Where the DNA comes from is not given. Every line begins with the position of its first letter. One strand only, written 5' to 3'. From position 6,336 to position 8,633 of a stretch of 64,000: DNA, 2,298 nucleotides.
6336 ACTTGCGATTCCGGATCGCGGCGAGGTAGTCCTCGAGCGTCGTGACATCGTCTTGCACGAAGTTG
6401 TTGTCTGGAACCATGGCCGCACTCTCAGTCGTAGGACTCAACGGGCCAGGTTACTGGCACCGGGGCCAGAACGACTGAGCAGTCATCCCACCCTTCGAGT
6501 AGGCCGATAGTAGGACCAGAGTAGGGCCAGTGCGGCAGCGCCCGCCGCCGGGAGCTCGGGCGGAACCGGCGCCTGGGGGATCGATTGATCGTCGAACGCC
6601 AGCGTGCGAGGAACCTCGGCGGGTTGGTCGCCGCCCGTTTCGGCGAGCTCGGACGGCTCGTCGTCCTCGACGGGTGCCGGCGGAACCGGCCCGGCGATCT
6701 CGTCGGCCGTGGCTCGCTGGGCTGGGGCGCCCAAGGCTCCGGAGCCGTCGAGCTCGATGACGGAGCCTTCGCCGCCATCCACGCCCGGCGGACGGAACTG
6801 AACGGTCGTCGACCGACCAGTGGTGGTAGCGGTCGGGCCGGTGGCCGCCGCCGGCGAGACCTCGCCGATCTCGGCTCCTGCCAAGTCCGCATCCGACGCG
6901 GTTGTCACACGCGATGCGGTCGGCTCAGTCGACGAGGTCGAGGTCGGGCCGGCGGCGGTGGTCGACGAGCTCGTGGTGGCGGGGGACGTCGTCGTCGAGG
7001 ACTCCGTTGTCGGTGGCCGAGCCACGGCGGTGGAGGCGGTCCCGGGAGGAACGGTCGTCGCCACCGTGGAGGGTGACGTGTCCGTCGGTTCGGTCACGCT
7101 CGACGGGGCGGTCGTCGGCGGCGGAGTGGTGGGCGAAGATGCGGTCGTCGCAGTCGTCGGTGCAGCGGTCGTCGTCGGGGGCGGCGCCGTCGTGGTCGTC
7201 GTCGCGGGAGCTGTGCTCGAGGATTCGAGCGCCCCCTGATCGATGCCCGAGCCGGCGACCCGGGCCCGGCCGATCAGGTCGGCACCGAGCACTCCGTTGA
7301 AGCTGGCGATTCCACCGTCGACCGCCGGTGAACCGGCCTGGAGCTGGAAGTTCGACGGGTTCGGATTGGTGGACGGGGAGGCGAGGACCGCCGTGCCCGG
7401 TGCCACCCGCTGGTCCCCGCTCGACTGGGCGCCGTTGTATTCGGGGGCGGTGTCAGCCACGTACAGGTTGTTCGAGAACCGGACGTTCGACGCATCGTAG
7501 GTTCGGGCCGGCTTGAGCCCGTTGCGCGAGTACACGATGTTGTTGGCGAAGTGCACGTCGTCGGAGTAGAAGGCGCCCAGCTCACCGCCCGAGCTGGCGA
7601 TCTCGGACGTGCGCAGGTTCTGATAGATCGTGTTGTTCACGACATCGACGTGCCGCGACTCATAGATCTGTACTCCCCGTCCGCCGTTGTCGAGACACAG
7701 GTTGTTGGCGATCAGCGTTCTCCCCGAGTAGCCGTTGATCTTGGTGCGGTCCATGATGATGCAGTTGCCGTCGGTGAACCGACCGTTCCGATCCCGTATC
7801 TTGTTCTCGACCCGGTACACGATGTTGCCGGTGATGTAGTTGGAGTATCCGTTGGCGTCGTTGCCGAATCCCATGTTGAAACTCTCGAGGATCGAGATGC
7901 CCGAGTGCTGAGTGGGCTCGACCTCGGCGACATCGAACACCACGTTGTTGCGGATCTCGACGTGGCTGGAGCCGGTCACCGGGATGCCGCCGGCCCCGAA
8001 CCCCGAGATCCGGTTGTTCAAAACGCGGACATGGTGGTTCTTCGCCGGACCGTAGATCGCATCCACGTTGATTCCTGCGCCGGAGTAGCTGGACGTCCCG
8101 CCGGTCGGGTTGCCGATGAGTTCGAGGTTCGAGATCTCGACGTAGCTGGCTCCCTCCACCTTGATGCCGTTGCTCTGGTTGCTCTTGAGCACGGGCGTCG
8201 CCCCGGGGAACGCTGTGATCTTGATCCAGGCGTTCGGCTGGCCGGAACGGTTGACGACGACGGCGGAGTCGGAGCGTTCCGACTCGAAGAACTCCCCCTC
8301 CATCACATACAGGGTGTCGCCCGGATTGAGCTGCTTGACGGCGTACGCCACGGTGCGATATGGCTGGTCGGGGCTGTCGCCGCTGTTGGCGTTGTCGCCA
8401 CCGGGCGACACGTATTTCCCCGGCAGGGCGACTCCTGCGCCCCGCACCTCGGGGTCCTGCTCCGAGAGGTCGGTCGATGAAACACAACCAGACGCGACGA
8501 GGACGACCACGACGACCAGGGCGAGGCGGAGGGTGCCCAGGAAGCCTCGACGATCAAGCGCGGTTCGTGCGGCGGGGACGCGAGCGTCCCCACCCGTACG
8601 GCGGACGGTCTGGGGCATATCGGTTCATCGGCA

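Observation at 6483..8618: Polysaccharide-locus beta-helix protein with Tat-lipoprotein signal, mucin-like T/P linker and a PEP-CTERM/sortase-like C-terminal tail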

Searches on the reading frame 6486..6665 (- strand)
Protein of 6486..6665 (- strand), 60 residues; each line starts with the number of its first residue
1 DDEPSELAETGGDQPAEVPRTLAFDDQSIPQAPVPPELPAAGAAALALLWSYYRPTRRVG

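Call 7: search_protein_families(library=ncbifam, proteins=[window:6486-6665:-], max_evalue=10)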
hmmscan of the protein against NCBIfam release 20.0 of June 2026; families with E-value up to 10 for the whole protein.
seq(60 aa): 1 family
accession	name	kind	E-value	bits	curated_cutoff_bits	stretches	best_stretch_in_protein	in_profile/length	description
NF041528.1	strep_LAETG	domain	0.16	11.8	30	1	7-13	2-8/35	LAETG motif-containing sortase-dependent surface protein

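Call 18: search_protein_representatives(alignment_id=A1)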
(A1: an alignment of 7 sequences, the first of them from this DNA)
Query: 7 sequences, 59 profile positions. Proteins with E-value up to 0.001 (for the whole library): 8; up to 1e-10: 5; up to 1e-30: 0. The best 8 are listed.
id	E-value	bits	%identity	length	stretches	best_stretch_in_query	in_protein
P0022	8.1e-25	102.6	-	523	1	1-59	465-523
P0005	1.6e-20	88.8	-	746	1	3-59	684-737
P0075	3.5e-20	87.7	-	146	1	2-59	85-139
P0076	5.1e-16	74.4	-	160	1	11-56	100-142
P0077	1.3e-13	66.7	-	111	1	1-59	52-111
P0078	1.5e-10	56.9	-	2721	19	9-36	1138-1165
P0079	3.3e-04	36.6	-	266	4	26-45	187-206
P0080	5.2e-04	35.9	-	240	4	41-59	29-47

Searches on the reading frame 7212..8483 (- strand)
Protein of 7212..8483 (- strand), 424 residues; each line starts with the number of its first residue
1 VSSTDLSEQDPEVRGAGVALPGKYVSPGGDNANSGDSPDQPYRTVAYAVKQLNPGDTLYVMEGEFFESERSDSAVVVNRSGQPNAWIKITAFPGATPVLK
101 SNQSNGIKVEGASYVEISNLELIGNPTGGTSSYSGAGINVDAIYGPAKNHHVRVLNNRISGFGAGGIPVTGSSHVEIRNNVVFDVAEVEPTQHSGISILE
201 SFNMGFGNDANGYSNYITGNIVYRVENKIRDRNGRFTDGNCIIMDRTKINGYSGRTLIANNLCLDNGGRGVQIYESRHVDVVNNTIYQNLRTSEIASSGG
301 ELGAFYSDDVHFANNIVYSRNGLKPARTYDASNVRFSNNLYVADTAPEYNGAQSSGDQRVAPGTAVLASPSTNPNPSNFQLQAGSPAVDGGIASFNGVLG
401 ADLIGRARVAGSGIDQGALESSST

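Call 27: predict_structure(alignment_id=A2)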
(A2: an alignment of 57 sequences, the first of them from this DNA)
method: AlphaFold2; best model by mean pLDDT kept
length: 424 residues; sequences in the alignment: 57
mean_pLDDT: 93.2   pTM: 0.92
mean pLDDT of the five models: 93.2, 93.2, 92.6, 92.5, 92.1
residues with pLDDT >= 90: 369; 70-90: 30; 50-70: 13; < 50: 12
segments of 3 or more residues with pLDDT < 50: 1-3, 8-15
pLDDT, mean of each block of 10 residues (from residue 1): 48 62 98 98 98 99 96 95 98 98 93 98 86 88 82 99 95 97 94 90 94 98 95 91 96 97 98 98 98 95 98 99 98 98 98 98 97 97 96 92 89 91 68
secondary structure, 60 per line:
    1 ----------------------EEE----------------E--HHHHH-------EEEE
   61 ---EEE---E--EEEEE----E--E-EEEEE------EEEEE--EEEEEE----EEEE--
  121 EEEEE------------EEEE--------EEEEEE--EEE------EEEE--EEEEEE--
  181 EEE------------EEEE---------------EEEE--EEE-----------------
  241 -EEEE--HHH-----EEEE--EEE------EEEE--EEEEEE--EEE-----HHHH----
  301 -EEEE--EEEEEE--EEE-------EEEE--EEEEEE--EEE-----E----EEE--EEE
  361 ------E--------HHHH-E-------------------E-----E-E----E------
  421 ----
elements in order: E23-25 H45-49 E57-60 E64-66 E73-77 E87-91 E98-102 E105-110 E115-118 E121-125 E138-141 E150-155 E158-160 E167-170 E173-178 E181-183 E196-199 E215-218 E221-223 E242-245 E256-259 E262-264 E271-274 E277-282 E285-287 H293-296 E302-305 E308-313 E316-318 E326-329 E332-337 E340-342 E353-355 E358-360 H376-379

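Call 29: fold_search(model_id=the predicted structure, library=pdb)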
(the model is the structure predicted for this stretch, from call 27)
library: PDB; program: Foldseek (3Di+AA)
matches with E <= 10: 435; with E <= 0.001: 77
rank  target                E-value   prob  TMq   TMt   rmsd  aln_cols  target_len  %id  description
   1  7v6m_A                6.0e-13  1.00  0.44  0.35   9.3       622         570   16  Crystal structure of lacto-N-biosidase TnX from Tynzenella nexilis, lacto-N-biose complex (released 2022-02-09)
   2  7v6i_A                2.3e-12  1.00  0.47  0.36   8.7       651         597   15  Crystal structure of lacto-N-biosidase BsaX from Bifidobacterium saguini, lacto-N-biose complex (released 2022-02-09)
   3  5gqc_A                4.3e-11  1.00  0.41  0.33  10.9       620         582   15  Crystal structure of lacto-N-biosidase LnbX from Bifidobacterium longum subsp. longum, ligand-free form (released 2017-04-19)
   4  5gqc_D                1.6e-10  1.00  0.47  0.37   8.6       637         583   15  Crystal structure of lacto-N-biosidase LnbX from Bifidobacterium longum subsp. longum, ligand-free form (released 2017-04-19)
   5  1ru4                  1.5e-09  1.00  0.50  0.53   9.7       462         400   18  Crystal structure of pectate lyase Pel9A (released 2004-04-13)
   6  6kqs_A                8.8e-09  1.00  0.46  0.33   8.4       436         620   15  Crystal Structure of GH136 lacto-N-biosidase from Eubacterium ramulus - selenomethionine derivative (released 2020-06-10)
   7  5olr_A                2.0e-08  1.00  0.43  0.43  10.6       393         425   15  Rhamnogalacturonan lyase (released 2017-11-29)
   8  5olq_A                3.2e-08  1.00  0.52  0.52   6.8       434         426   16  Rhamnogalacturonan lyase (released 2017-11-29)
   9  6kqt_A                3.7e-08  1.00  0.47  0.34   7.2       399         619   16  Crystal Structure of GH136 lacto-N-biosidase from Eubacterium ramulus - native protein (released 2020-06-10)
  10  5olr_C                1.4e-07  1.00  0.43  0.42  11.9       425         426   14  Rhamnogalacturonan lyase (released 2017-11-29)
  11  5olq_C                1.5e-07  1.00  0.46  0.45   9.7       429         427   15  Rhamnogalacturonan lyase (released 2017-11-29)
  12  2pyh_B                6.3e-07  1.00  0.34  0.38  11.4       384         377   14  Azotobacter vinelandii Mannuronan C-5 epimerase AlgE4 A-module complexed with mannuronan trisaccharide (released 2008-05-27)
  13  2pyg_A                1.2e-06  1.00  0.38  0.42   8.9       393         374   15  Azotobacter vinelandii Mannuronan C-5 epimerase AlgE4 A-module (released 2008-05-27)
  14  3vst_A                1.4e-06  1.00  0.46  0.33  12.0       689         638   12  The complex structure of XylC with Tris (released 2013-02-27)
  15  2pyg_B                1.4e-06  1.00  0.39  0.43   8.4       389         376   15  Azotobacter vinelandii Mannuronan C-5 epimerase AlgE4 A-module (released 2008-05-27)
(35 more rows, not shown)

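Call 31: search_solved_structures(query=A2, max_evalue=1, show_alignments=4)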
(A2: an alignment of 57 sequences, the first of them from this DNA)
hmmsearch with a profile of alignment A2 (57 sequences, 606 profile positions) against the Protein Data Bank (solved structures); distinct sequences matched with E-value up to 1: 13.
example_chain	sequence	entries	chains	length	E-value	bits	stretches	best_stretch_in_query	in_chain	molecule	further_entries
7v6i_A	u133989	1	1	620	8.5e-18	67.7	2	67-232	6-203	Lacto-N-biosidase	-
6kqs_A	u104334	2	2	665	3.1e-16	62.5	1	57-210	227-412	lacto-N-biosidase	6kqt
5olq_A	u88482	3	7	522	1.2e-12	50.7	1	74-231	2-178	Rhamnogalacturonan lyase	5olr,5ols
7dmk_A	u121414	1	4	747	2.4e-11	46.4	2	126-251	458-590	BcAlyPL6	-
3vst_A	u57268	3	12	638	8e-08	34.7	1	76-157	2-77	Xylosidase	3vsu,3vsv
7o78_A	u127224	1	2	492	0.00011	24.4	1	96-184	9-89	Polysaccharide lyase from Pseudopedobacter saltans, Pedsa3807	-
5lw3_A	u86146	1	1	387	0.00011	24.3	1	189-278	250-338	Poly(beta-D-mannuronate) C5 epimerase 6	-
2pyg_A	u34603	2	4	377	0.00017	23.8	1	189-277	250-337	Poly(beta-D-mannuronate) C5 epimerase 4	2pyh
9rx2_A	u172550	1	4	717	0.021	16.8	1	67-150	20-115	Parallel beta-helix repeat protein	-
1ofl_A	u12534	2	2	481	0.27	13.2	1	97-146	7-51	CHONDROITINASE B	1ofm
6qps_A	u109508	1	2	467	0.28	13.1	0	105-149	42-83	Polysaccharide Lyase Family 6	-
1dbg_A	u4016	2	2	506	0.29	13.1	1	97-146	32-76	CHONDROITINASE B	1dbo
5mqp_A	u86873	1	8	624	0.45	12.4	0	74-106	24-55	Glycoside hydrolase BT_1002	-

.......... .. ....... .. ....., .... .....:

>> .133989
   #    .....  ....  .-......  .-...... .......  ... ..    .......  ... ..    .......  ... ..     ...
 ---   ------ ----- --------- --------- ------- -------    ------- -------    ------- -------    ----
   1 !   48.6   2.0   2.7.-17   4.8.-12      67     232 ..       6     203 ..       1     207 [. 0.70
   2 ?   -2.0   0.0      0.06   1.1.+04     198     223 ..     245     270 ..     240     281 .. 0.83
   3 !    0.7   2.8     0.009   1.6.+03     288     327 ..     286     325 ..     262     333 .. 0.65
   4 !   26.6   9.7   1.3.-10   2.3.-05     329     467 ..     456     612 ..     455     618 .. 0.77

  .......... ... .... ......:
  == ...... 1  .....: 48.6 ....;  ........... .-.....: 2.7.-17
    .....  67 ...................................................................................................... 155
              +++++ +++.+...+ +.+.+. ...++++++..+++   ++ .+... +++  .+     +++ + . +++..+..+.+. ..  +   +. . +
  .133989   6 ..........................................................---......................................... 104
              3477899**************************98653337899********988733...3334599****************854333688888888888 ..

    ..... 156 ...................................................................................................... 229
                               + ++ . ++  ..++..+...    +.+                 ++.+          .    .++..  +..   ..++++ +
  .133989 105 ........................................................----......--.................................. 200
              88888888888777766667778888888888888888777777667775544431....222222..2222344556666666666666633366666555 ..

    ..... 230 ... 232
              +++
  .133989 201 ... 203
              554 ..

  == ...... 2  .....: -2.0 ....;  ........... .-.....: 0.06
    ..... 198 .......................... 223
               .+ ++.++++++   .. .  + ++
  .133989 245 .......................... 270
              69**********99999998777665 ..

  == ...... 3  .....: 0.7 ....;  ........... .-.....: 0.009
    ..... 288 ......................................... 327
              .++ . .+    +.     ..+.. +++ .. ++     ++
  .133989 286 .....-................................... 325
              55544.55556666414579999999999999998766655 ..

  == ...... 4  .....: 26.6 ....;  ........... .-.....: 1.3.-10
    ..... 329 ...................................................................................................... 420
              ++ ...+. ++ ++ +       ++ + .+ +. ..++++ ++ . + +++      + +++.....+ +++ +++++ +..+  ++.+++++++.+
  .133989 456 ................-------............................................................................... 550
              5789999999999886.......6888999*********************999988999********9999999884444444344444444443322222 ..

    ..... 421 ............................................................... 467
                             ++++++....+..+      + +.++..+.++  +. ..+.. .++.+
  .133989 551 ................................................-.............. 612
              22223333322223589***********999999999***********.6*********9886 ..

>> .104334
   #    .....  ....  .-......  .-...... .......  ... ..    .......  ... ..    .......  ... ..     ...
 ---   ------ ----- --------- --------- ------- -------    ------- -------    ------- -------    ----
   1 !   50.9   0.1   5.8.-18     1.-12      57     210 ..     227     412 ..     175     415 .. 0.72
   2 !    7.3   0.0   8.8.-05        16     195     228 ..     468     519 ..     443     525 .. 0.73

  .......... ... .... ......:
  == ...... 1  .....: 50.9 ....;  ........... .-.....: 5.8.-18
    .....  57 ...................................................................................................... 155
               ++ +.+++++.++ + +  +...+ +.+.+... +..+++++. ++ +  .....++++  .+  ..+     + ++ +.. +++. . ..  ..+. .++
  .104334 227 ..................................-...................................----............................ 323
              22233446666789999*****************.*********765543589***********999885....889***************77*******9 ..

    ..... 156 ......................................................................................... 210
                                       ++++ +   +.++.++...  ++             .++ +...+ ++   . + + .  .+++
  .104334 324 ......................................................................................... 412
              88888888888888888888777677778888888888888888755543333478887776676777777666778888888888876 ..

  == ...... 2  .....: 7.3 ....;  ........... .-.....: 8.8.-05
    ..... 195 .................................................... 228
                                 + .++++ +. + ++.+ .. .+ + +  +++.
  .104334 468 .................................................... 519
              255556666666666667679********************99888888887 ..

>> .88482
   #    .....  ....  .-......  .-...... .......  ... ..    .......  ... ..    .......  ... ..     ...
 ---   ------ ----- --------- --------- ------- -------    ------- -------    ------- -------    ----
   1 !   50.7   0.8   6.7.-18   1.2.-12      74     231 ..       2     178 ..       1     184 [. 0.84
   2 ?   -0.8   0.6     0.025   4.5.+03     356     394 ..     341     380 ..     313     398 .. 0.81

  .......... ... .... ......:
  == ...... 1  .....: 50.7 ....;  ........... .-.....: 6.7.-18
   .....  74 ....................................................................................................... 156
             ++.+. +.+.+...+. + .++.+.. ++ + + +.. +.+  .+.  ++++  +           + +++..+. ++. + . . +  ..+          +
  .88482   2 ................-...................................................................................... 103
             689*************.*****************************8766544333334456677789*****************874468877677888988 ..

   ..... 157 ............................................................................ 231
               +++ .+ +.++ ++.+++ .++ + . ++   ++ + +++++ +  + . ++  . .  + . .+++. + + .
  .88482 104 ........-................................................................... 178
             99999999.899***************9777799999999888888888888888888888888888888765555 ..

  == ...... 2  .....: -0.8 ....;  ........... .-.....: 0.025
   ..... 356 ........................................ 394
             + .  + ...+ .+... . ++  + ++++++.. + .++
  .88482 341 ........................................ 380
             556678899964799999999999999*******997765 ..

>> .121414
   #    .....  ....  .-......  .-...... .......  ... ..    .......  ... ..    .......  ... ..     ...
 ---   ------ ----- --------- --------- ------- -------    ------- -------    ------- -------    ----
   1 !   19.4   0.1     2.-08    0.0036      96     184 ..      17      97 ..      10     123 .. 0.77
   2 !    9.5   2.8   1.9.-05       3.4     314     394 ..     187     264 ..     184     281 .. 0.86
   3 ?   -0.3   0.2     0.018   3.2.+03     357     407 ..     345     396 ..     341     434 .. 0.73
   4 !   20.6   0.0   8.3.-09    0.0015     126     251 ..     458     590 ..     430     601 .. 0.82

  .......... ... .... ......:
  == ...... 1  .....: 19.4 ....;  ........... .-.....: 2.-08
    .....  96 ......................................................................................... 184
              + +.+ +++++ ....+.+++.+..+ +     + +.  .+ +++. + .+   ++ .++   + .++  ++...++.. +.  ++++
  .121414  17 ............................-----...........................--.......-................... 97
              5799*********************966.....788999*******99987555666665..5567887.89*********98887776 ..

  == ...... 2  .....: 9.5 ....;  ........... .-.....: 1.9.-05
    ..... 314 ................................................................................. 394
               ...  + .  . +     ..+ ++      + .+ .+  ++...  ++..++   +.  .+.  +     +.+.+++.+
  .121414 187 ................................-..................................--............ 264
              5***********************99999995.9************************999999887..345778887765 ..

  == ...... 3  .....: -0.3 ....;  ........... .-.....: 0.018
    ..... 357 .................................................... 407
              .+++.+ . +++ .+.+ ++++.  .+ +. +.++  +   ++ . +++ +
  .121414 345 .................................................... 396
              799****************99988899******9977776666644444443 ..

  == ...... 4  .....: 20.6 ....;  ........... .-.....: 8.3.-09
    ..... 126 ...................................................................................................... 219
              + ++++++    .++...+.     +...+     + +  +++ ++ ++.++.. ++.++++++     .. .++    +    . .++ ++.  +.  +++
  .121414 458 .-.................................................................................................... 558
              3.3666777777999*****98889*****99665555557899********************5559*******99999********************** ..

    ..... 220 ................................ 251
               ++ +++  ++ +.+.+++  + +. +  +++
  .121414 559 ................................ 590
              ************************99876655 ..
